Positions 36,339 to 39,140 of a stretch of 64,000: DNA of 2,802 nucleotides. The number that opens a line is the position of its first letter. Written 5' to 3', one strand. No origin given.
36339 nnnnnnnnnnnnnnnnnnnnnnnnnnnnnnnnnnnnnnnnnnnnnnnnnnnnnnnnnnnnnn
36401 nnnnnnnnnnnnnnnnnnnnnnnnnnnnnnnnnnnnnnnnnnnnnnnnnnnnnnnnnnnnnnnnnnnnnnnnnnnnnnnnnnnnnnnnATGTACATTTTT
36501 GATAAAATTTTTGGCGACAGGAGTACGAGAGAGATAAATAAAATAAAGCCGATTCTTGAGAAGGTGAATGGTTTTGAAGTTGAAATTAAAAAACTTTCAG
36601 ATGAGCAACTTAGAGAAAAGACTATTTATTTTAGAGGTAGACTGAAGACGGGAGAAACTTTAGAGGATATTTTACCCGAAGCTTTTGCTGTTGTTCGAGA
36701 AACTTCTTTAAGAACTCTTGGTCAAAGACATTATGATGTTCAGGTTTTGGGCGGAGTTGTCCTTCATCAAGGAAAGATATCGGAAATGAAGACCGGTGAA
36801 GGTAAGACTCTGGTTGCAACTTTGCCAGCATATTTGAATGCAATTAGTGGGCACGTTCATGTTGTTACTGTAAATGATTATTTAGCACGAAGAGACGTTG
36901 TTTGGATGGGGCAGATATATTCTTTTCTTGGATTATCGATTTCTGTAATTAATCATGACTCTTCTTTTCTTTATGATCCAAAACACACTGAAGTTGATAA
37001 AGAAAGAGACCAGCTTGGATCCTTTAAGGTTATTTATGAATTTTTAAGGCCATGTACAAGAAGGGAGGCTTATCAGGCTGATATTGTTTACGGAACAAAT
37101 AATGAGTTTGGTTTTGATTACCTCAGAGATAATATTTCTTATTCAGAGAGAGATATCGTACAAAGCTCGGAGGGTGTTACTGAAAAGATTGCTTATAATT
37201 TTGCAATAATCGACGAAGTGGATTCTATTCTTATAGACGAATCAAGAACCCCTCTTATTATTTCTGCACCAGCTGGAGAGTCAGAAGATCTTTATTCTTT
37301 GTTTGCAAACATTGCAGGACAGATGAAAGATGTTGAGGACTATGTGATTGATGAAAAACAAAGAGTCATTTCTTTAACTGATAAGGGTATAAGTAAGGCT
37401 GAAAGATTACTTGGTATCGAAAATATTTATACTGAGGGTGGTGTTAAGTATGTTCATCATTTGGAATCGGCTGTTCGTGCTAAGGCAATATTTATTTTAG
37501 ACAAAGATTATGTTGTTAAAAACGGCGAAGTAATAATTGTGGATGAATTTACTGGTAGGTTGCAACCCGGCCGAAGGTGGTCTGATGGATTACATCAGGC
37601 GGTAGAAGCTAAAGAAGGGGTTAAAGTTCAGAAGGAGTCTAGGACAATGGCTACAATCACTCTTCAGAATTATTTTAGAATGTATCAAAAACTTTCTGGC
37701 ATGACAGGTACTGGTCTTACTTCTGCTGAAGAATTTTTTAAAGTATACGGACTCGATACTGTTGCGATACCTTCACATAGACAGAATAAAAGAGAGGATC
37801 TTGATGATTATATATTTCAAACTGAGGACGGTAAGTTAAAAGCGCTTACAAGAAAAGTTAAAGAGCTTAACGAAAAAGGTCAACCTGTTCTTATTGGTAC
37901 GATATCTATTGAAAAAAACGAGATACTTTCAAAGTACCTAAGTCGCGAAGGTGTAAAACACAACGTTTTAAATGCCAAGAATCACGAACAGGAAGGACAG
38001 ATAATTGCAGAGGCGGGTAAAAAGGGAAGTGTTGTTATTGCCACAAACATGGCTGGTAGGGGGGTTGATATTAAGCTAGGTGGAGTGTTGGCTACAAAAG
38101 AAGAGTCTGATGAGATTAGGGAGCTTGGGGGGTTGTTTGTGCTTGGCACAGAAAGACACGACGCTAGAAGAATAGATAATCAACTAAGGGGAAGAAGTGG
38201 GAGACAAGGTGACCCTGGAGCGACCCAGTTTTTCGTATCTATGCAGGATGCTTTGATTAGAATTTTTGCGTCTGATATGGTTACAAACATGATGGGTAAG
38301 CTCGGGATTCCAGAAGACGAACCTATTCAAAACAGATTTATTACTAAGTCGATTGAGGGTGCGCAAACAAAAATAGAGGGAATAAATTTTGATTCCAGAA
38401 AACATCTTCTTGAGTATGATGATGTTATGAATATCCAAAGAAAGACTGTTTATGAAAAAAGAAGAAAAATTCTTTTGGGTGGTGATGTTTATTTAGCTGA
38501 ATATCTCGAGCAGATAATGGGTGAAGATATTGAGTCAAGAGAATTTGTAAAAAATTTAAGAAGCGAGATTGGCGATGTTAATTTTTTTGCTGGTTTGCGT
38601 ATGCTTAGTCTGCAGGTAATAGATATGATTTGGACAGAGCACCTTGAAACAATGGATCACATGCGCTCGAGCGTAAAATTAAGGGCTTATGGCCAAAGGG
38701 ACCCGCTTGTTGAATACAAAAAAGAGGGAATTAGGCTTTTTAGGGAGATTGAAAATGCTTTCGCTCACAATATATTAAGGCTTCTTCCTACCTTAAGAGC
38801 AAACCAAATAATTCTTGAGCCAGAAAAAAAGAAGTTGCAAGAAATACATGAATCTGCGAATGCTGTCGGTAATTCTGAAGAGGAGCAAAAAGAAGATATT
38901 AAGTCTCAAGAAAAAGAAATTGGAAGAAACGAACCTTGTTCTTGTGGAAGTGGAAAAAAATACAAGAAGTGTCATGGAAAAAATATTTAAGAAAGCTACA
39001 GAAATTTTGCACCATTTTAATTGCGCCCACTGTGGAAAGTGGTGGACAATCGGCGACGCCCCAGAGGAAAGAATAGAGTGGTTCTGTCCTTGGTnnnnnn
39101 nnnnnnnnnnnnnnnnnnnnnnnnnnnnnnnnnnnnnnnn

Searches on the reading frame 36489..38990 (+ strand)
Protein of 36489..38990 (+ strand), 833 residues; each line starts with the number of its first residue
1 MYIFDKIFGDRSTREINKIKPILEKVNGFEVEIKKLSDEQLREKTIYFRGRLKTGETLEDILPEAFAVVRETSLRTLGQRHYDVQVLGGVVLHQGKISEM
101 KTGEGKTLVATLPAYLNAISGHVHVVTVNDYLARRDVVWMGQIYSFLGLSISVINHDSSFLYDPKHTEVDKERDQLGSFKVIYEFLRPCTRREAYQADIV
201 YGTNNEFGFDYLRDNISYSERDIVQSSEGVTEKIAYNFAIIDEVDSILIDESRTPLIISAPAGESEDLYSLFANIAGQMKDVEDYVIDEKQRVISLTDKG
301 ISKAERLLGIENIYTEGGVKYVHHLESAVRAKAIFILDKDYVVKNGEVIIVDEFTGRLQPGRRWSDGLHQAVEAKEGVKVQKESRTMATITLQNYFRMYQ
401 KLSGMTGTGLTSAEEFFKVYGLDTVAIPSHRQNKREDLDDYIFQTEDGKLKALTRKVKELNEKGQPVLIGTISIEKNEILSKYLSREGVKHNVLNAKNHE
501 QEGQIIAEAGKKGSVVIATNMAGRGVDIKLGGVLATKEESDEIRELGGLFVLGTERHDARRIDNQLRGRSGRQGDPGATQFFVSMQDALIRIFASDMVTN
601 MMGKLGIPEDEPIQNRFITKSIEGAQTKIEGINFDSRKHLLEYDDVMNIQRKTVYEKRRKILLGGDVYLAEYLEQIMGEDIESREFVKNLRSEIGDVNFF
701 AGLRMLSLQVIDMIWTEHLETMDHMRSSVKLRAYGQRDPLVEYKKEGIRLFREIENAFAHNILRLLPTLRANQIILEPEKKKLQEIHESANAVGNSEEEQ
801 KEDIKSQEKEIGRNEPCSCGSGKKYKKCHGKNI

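Call 7: search_protein_families(library=pfam, proteins=[window:36489-38990:+])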
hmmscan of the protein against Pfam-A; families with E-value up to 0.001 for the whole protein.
window:36489-38990:+ (833 aa): 6 families
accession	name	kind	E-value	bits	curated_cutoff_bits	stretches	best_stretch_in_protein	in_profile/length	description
PF07517.20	SecA_DEAD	-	5.2e-116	387.4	24.6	1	5-416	2-289/290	SecA DEAD-like domain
PF21090.3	P-loop_SecA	-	1.8e-75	253.5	27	2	434-534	3-103/205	SecA P-loop domain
PF07516.18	SecA_SW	-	2.4e-44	152.3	26.7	2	612-682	1-70/200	SecA Wing and Scaffold domain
PF01043.26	SecA_PP_bind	-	1.8e-39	135.1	23.5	1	265-373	2-110/110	SecA preprotein cross-linking domain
PF02810.21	SEC-C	-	3.9e-08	33.5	20.4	1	813-831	1-19/19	SEC-C motif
PF00271.37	Helicase_C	-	3e-05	24.7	23.5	1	449-572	2-108/110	Helicase conserved C-terminal domain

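Call 10: find_encoding_contigs(protein=window:36489-38990:+, flank=10000, max_places=6)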
Protein window:36489-38990:+ (833 aa): 4 contigs read that carry it; 1 place shown.
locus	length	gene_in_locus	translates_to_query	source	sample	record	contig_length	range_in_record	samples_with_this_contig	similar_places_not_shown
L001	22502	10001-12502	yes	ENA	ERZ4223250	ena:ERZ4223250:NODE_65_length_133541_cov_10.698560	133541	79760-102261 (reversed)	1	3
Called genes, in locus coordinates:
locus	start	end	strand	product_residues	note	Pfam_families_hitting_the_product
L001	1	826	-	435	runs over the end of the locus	PF00005:ABC_tran, PF13304:AAA_21 (faint), PF14524:Wzt_C (weak)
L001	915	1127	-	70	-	-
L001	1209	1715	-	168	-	PF01936:NYN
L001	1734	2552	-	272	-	PF01061:ABC2_membrane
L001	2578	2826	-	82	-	PF12728:HTH_17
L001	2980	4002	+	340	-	PF13310:Virulence_RhuM, PF02661:Fic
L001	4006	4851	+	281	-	PF03721:UDPG_MGDP_dh_N, PF00984:UDPG_MGDP_dh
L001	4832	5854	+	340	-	PF00106:adh_short (faint), PF01073:3Beta_HSD, PF01370:Epimerase, PF02719:Polysacc_synt_2, PF04321:RmlD_sub_bind, PF05368:NmrA, PF07993:NAD_binding_4, PF16363:GDP_Man_Dehyd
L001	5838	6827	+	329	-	PF01073:3Beta_HSD, PF01370:Epimerase, PF02719:Polysacc_synt_2, PF04321:RmlD_sub_bind, PF16363:GDP_Man_Dehyd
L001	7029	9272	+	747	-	PF04932:Wzy_C, PF21033:RMD1-3 (faint)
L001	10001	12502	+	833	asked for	PF07517:SecA_DEAD, PF01043:SecA_PP_bind, PF21090:P-loop_SecA, PF07516:SecA_SW, PF02810:SEC-C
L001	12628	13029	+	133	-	-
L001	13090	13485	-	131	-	-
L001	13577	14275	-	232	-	-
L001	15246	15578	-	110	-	PF02033:RBFA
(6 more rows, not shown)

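Call 11: find_related_loci(query=window:36489-38990:+, collection=genome_contigs, flank=4000)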
Query window:36489-38990:+ (833 aa) in genome_contigs; peptide patterns used: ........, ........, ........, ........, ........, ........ (x = any residue, [..] = any of these).
600 stretches matched a pattern (row limit reached: there are more); 600 encode a relative of the query (tblastn E <= 1e-3); the best 80 are kept; 80 distinct loci.
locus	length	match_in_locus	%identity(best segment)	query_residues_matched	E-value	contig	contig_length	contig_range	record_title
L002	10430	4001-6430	64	1-821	0e+0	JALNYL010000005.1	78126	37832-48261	MAG: Candidatus Paceibacterota bacterium isolate SO_2017_GW1 bin 158 NODE_1939_length_78126_cov_1.658906_OW334_2017, who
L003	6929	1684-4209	60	1-830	0e+0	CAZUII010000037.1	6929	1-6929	MAG TPA_asm: uncultured Candidatus Saccharibacteria bacterium isolate SRP342105_co1_365 genome assembly, contig: NODE_15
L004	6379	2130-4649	59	3-821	0e+0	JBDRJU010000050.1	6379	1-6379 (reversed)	MAG: bacterium isolate MEGAHIT-group-1.670 k141_6551436, whole genome shotgun sequence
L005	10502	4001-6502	59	1-828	0e+0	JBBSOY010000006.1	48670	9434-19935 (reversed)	MAG: Candidatus Paceibacteria bacterium isolate LS6_sbin.42 LS6_sbin.42_K_1190911_L_48670_cov_10.0000, whole genome shot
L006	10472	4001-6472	60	1-828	0e+0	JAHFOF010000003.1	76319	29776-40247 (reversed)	MAG: bacterium isolate nzgw498 NODE_413_length_76320_cov_3.899867, whole genome shotgun sequence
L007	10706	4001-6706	55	1-832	0e+0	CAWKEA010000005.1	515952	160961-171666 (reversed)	MAG: uncultured bacterium isolate MFD01223.bin.1.27 genome assembly, contig: contig_17561, whole genome shotgun sequence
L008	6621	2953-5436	58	1-828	0e+0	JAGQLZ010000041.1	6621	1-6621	MAG: Candidatus Kaiserbacteria bacterium isolate HKST-UBA29 2010_505432, whole genome shotgun sequence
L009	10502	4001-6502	57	1-828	0e+0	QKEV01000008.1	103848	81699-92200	MAG: bacterium isolate SZUA-485 scaffold_347, whole genome shotgun sequence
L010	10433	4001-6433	56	6-828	0e+0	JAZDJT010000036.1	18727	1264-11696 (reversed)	MAG: Patescibacteria group bacterium isolate MEGAHIT-group-0.50 k141_17933258, whole genome shotgun sequence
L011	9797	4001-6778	49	1-831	0e+0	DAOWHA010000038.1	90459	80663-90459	MAG TPA_asm: bacterium isolate CSMAG_2005 CSMAG_2005_k141_148215_length_90459_cov_10.2795, whole genome shotgun sequence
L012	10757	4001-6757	48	1-831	0e+0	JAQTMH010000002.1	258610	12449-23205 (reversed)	MAG: Patescibacteria group bacterium isolate STA_36 NODE_85_length_258610_cov_5.218262_Sandtown_A, whole genome shotgun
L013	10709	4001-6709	60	1-831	0e+0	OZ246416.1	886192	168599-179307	MAG: uncultured Gammaproteobacteria bacterium isolate binchicken_co266_193 genome assembly, chromosome: 1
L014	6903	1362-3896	48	6-831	0e+0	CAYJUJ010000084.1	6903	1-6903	MAG TPA_asm: uncultured bacterium isolate ERP125453_co1_332 genome assembly, contig: NODE_13995_length_6903_cov_4.951665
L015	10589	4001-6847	57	1-830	0e+0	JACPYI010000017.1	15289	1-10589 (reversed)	MAG: Candidatus Sungiibacteriota bacterium isolate NC_groundwater_859_Pr1_B-0.1um_51_34 Montesol18_Bp1_scaffold_584750,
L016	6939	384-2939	50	3-831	0e+0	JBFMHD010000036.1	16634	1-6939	MAG: Candidatus Hydrogenedentota bacterium isolate MAG314 MAG314_36, whole genome shotgun sequence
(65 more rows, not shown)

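Call 16: search_protein_families(library=pfam, max_evalue=10, proteins=[L010:3480-3839:+])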
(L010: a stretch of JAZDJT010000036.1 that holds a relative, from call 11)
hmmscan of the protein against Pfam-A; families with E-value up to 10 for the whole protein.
L010:3480-3839:+ (119 aa): 2 families
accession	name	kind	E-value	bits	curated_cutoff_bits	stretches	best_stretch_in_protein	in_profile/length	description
PF02482.25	Ribosomal_S30AE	-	8.5e-15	55.7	23.7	1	3-99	1-87/88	Sigma 54 modulation protein / S30EA ribosomal protein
PF04411.18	PDDEXK_7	-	0.057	13.9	22.1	1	61-106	79-124/164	PD-(D/E)XK nuclease superfamily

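Call 21: find_related_loci(query=window:36489-38990:+, collection=metagenome_contigs, flank=3000)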
Query window:36489-38990:+ (833 aa) in metagenome_contigs; peptide patterns used: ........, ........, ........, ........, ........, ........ (x = any residue, [..] = any of these).
600 stretches matched a pattern (row limit reached: there are more); 600 encode a relative of the query (tblastn E <= 1e-3); the best 80 are kept; 80 distinct loci.
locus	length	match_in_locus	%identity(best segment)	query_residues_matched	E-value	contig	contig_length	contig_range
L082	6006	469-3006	62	1-833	0e+0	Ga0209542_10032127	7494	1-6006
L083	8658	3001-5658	58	7-828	0e+0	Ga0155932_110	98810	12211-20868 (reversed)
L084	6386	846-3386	57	1-828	0e+0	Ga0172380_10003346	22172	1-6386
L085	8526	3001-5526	56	1-828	0e+0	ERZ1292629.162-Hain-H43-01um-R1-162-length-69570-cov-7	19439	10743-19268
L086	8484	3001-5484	58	1-828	0e+0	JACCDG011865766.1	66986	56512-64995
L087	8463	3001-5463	58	1-828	0e+0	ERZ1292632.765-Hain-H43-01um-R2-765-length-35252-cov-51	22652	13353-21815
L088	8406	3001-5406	55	1-831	0e+0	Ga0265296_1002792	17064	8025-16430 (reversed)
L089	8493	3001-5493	59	1-831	0e+0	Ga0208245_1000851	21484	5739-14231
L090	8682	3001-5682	52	1-828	0e+0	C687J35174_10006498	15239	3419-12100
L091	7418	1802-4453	50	4-831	0e+0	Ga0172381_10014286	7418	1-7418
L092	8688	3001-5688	57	1-830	0e+0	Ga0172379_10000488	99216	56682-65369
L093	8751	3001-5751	47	1-830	0e+0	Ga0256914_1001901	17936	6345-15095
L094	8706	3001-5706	48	1-831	0e+0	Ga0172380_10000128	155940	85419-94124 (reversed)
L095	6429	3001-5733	60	1-831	0e+0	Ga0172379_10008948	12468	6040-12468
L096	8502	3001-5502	48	2-830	0e+0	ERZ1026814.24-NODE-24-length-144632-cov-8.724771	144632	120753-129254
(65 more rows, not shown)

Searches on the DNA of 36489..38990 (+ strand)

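Call 72: search_rna_families(sources=[L038, L031, L036, L043, L053, L018, L049, L037, L002, L006, L009, L010, L015], threshold=gathering)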
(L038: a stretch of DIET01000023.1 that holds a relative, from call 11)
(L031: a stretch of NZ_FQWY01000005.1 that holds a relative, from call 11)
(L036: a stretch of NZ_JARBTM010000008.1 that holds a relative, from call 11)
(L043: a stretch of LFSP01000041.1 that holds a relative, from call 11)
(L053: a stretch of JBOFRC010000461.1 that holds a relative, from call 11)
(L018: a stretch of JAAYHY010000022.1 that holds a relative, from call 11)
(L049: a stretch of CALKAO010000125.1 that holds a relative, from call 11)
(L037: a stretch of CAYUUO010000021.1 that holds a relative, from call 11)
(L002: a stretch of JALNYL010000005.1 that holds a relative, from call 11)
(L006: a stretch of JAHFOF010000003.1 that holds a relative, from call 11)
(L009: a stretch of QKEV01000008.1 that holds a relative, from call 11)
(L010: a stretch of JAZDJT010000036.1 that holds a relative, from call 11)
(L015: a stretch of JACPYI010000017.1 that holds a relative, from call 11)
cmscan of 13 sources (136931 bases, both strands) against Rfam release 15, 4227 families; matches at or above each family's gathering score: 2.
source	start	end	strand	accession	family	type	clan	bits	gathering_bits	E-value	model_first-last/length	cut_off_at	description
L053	1939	2142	+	RF03072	raiA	Cis-reg; riboswitch;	-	199.6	101.3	5.7e-51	1-209/209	no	raiA RNA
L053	3038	3134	+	RF00167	Purine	Cis-reg; riboswitch;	CL00123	58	37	4.6e-07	1-102/102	no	Purine riboswitch aptamer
